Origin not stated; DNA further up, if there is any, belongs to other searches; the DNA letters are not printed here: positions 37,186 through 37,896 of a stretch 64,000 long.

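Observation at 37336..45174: Tandemly duplicated module of a pilin-like gene and a divergent GT-C-like membrane protein, embedded with GT2 and methyltransferase genes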

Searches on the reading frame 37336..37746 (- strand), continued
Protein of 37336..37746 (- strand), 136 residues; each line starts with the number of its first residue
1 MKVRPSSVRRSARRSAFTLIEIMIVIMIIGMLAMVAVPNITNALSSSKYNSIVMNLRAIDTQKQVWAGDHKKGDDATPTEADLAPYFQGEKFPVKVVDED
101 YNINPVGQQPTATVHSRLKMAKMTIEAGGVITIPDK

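Call 71: search_protein_families(library=pfam, proteins=[L093:3-2258:+, L096:881-3559:-, L100:5293-7662:+, L108:627-1874:-, L116:8402-10795:-, L140:1108-3048:-, L148:8575-10281:+, L089:9844-12990:+, L113:2284-3651:-, L118:10163-11962:+], max_evalue=0.001)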
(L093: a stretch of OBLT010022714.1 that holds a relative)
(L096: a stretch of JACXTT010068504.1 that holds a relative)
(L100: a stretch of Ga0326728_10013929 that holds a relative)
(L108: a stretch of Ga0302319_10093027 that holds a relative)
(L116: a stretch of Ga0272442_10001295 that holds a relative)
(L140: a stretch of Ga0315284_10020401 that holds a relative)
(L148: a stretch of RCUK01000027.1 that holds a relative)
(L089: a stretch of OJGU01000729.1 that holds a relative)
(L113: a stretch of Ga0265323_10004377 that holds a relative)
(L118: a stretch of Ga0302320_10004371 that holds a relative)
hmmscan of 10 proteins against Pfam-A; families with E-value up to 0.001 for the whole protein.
L093:3-2258:+ (752 aa): 1 family
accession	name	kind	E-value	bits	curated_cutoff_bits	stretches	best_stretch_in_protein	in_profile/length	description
PF00884.28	Sulfatase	-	3.4e-41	142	25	1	354-636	2-300/301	Sulfatase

L096:881-3559:- (893 aa): 1 family
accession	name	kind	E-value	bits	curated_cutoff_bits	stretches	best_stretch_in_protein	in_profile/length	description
PF09586.16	YfhO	-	1.9e-08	33.6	28.5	1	800-874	762-835/835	Bacterial membrane protein YfhO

L100:5293-7662:+ (790 aa): 26 families (the best 25 are shown)
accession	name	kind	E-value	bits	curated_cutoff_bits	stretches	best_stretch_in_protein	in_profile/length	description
PF13414.12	TPR_11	-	2.9e-67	222.6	26.8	7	479-520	1-42/42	TPR repeat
PF07719.23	TPR_2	-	1.5e-56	184.3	27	5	472-505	1-34/34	Tetratricopeptide repeat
PF00515.34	TPR_1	-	9.3e-55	180.8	27.8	5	472-505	1-34/34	Tetratricopeptide repeat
PF13424.12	TPR_12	-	1.7e-46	156.7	30.1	6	470-536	1-75/77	Tetratricopeptide repeat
PF13432.12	TPR_16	-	1.5e-45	153.6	32.7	6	578-642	1-65/65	Tetratricopeptide repeat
PF13431.12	TPR_17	-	5.7e-38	126.5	24.4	1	495-527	2-34/34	Tetratricopeptide repeat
PF13181.12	TPR_8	-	4.6e-37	123.4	25.7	4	577-607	4-34/34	Tetratricopeptide repeat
PF14559.12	TPR_19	-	7.2e-31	106.8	25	4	585-648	2-65/68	Tetratricopeptide repeat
PF13176.12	TPR_7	-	2e-25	87.1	27.9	0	508-540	1-33/36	Tetratricopeptide repeat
PF13428.12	TPR_14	-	2.9e-24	83.5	23.5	0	612-649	5-42/44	Tetratricopeptide repeat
PF13374.12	TPR_10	-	9.5e-22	76.7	27.5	0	510-535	6-31/42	Tetratricopeptide repeat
PF13371.12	TPR_9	-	6.9e-18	64.9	35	1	581-645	2-66/73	Tetratricopeptide repeat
PF13174.12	TPR_6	-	1.6e-14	53.9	26.3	0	440-466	2-28/33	Tetratricopeptide repeat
PF24575.1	TPR_Slam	-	1.5e-12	48.3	35.2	0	577-630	50-103/104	Surface lipoprotein assembly modifier, N-terminal TPR repeats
PF03704.23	BTAD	-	1.6e-10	42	22.1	2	473-535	63-125/146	Bacterial transcriptional activator domain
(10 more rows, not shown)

L108:627-1874:- (416 aa): 1 family
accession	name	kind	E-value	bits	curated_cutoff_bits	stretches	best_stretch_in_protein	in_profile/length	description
PF03600.22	CitMHS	-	1.2e-57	195.9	31.9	1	33-344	8-314/336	Citrate transporter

L116:8402-10795:- (798 aa): 8 families
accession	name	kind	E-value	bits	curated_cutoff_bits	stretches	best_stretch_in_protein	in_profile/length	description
PF07719.23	TPR_2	-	5.1e-08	32.9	27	0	595-624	2-31/34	Tetratricopeptide repeat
PF14559.12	TPR_19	-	1.2e-07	32.4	25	0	540-576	17-53/68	Tetratricopeptide repeat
PF13424.12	TPR_12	-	3e-07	31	30.1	0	595-623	46-74/77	Tetratricopeptide repeat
PF24575.1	TPR_Slam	-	1.9e-06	28.7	35.2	0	521-569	54-102/104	Surface lipoprotein assembly modifier, N-terminal TPR repeats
PF13428.12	TPR_14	-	2.6e-06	28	23.5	0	599-635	6-42/44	Tetratricopeptide repeat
PF13432.12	TPR_16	-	2.7e-06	28.1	32.7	1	607-660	10-63/65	Tetratricopeptide repeat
PF00515.34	TPR_1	-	2.1e-05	24.5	27.8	0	595-626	2-33/34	Tetratricopeptide repeat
PF13431.12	TPR_17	-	6.5e-05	23.3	24.4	0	616-645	1-30/34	Tetratricopeptide repeat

L140:1108-3048:- (647 aa): 1 family
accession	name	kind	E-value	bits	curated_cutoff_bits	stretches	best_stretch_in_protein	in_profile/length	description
PF24412.1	DUF7546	-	0.00073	19.6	27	0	167-281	46-149/219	Family of unknown function (DUF7546)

L148:8575-10281:+ (569 aa): 13 families
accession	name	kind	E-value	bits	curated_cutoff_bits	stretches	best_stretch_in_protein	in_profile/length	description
PF00515.34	TPR_1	-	7.4e-18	64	27.8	2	441-471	3-33/34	Tetratricopeptide repeat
PF07719.23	TPR_2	-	8.4e-16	57.2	27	2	441-471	3-33/34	Tetratricopeptide repeat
PF13414.12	TPR_11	-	6.5e-15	55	26.8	2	482-521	3-42/42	TPR repeat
PF13432.12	TPR_16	-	1.1e-12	48.6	32.7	2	443-497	1-55/65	Tetratricopeptide repeat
PF13371.12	TPR_9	-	9.5e-12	45.2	35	1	448-513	4-69/73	Tetratricopeptide repeat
PF13181.12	TPR_8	-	2.1e-10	40.4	25.7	1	473-505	1-33/34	Tetratricopeptide repeat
PF13231.12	PMT_2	-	4.2e-06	27.5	26.1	1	153-232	74-151/160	Dolichyl-phosphate-mannose-protein mannosyltransferase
PF13424.12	TPR_12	-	4.3e-06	27.3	30.1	1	441-501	5-73/77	Tetratricopeptide repeat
PF13431.12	TPR_17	-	4.5e-06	27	24.4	0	464-492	4-32/34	Tetratricopeptide repeat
PF12895.13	ANAPC3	-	4.9e-05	24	27.2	1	446-497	30-80/82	Anaphase-promoting complex, cyclosome, subunit 3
PF13428.12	TPR_14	-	0.00063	20.6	23.5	0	442-480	4-42/44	Tetratricopeptide repeat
PF13174.12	TPR_6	-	0.00079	20.4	26.3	0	442-470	3-31/33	Tetratricopeptide repeat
PF14559.12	TPR_19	-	0.00083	20.1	25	0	450-512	2-64/68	Tetratricopeptide repeat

L089:9844-12990:+ (1049 aa): 2 families
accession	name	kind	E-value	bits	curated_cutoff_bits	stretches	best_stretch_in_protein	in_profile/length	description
PF00873.25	ACR_tran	-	2.3e-161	539.2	28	1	15-1025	2-1019/1021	AcrB/AcrD/AcrF family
PF03176.21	MMPL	-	1.5e-05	24.5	20.5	1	876-1026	150-302/333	MMPL family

L113:2284-3651:- (456 aa): 0 families

L118:10163-11962:+ (600 aa): 15 families
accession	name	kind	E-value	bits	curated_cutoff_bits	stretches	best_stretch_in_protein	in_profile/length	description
PF07719.23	TPR_2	-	6.2e-19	66.9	27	0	549-578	1-30/34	Tetratricopeptide repeat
PF14559.12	TPR_19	-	4.7e-15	56.1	25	2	525-589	1-65/68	Tetratricopeptide repeat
PF13414.12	TPR_11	-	2e-14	53.4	26.8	0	495-527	8-40/42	TPR repeat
PF00515.34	TPR_1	-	4.7e-14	51.9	27.8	0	549-577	1-29/34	Tetratricopeptide repeat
PF13428.12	TPR_14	-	3.1e-13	49.4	23.5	1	517-557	3-43/44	Tetratricopeptide repeat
PF13432.12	TPR_16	-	6.5e-12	46.1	32.7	1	521-579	3-61/65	Tetratricopeptide repeat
PF13431.12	TPR_17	-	1.1e-10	41.4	24.4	0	540-568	4-32/34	Tetratricopeptide repeat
PF13424.12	TPR_12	-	1.2e-08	35.4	30.1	0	449-510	5-74/77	Tetratricopeptide repeat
PF13181.12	TPR_8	-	5.7e-08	32.8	25.7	0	549-577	1-29/34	Tetratricopeptide repeat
PF03704.23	BTAD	-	4.8e-05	24.2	22.1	0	521-577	68-124/146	Bacterial transcriptional activator domain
PF13374.12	TPR_10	-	0.00012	22.4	27.5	0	549-577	2-30/42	Tetratricopeptide repeat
PF12895.13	ANAPC3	-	0.00017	22.2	27.2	0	513-569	21-76/82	Anaphase-promoting complex, cyclosome, subunit 3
PF24575.1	TPR_Slam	-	0.00021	22.1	35.2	0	529-571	61-103/104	Surface lipoprotein assembly modifier, N-terminal TPR repeats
PF13231.12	PMT_2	-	0.00052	20.7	26.1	1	93-200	23-127/160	Dolichyl-phosphate-mannose-protein mannosyltransferase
PF13174.12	TPR_6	-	0.00078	20.4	26.3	0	521-548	6-33/33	Tetratricopeptide repeat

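Call 77: search_protein_families(library=pfam, alignment_id=A5, max_evalue=0.0001)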
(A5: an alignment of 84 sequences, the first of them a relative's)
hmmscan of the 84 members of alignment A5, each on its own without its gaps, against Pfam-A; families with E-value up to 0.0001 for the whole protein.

A. member 1, L084:6692-7744:- (351 aa): 1 family
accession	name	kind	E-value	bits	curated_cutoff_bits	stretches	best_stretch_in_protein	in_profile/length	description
PF01261.30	AP_endonuc_2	-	1.4e-11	45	31.1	1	53-240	9-169/249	Xylose isomerase-like TIM barrel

B. families by the number of members that match (of 84 scanned): 118 families (the first 25 are shown)
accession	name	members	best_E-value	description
PF00005.33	ABC_tran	8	9.2e-33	ABC transporter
PF13304.12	AAA_21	7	1e-14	AAA domain, putative AbiEii toxin, Type IV TA system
PF00072.30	Response_reg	6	2.2e-29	Response regulator receiver domain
PF00158.32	Sigma54_activat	5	4.5e-73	Sigma-54 interaction domain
PF25601.1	AAA_lid_14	5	1.5e-27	AAA+ ATPase lid domain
PF14532.12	Sigma54_activ_2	5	2e-23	Sigma-54 interaction domain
PF02954.25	HTH_8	5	5.5e-16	Bacterial regulatory protein, Fis family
PF07728.20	AAA_5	5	1.2e-08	AAA domain (dynein-related subfamily)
PF07719.23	TPR_2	4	1.4e-56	Tetratricopeptide repeat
PF00515.34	TPR_1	4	8.8e-55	Tetratricopeptide repeat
PF13424.12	TPR_12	4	1.5e-46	Tetratricopeptide repeat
PF13432.12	TPR_16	4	1.5e-45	Tetratricopeptide repeat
PF13431.12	TPR_17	4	5.4e-38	Tetratricopeptide repeat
PF13231.12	PMT_2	4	1.1e-09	Dolichyl-phosphate-mannose-protein mannosyltransferase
PF13414.12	TPR_11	3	2.7e-67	TPR repeat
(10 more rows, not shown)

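Call 79: search_protein_families(library=pfam, alignment_id=A6, max_evalue=0.0001)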
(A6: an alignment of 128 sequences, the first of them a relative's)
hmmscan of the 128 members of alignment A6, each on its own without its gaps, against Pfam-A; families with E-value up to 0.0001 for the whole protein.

A. member 1, L086:560-3355:- (932 aa): 0 families

B. families by the number of members that match (of 128 scanned): 203 families (the first 25 are shown)
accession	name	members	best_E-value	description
PF07719.23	TPR_2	7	7.3e-25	Tetratricopeptide repeat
PF00515.34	TPR_1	6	7.4e-26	Tetratricopeptide repeat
PF13431.12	TPR_17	6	1.3e-21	Tetratricopeptide repeat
PF13432.12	TPR_16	6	1.2e-17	Tetratricopeptide repeat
PF14559.12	TPR_19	6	2.2e-17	Tetratricopeptide repeat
PF13414.12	TPR_11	5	3e-28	TPR repeat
PF13181.12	TPR_8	5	5.3e-17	Tetratricopeptide repeat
PF13371.12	TPR_9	5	6.9e-16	Tetratricopeptide repeat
PF13424.12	TPR_12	4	6e-12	Tetratricopeptide repeat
PF00072.30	Response_reg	3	1.8e-28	Response regulator receiver domain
PF00037.32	Fer4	3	2.9e-13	4Fe-4S binding domain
PF13428.12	TPR_14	3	3.5e-12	Tetratricopeptide repeat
PF13187.11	Fer4_9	3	1.3e-07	4Fe-4S dicluster domain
PF00158.32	Sigma54_activat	2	3.2e-73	Sigma-54 interaction domain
PF01063.24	Aminotran_4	2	3.4e-62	Amino-transferase class IV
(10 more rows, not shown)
